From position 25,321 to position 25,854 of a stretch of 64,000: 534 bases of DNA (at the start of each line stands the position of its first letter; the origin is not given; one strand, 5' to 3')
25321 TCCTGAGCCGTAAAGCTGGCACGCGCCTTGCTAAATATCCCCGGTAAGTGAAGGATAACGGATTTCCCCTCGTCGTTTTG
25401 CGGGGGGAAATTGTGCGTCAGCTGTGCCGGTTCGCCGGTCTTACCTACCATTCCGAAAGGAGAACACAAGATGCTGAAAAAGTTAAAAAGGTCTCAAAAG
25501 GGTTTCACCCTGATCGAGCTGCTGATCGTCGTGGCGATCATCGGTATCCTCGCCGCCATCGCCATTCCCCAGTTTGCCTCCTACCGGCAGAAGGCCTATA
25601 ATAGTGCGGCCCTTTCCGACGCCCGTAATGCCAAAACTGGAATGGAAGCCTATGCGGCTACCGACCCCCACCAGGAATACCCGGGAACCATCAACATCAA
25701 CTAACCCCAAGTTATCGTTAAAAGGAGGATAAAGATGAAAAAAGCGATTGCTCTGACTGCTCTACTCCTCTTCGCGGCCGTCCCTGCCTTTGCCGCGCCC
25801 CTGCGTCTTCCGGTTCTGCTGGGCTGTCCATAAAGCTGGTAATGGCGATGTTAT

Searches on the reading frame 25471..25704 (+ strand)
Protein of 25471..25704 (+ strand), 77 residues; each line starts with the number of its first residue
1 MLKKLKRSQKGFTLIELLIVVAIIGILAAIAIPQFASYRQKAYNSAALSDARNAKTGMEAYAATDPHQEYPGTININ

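Call 79: search_protein_families(library=pfam, proteins=[window:25471-25704:+], max_evalue=0.001)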
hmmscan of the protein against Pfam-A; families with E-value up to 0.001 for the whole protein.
window:25471-25704:+ (77 aa): 1 family
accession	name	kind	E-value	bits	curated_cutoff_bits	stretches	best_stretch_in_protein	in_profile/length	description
PF07963.17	N_methyl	-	1.8e-11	43.5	21.2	1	6-32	1-27/27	Prokaryotic N-terminal methylation motif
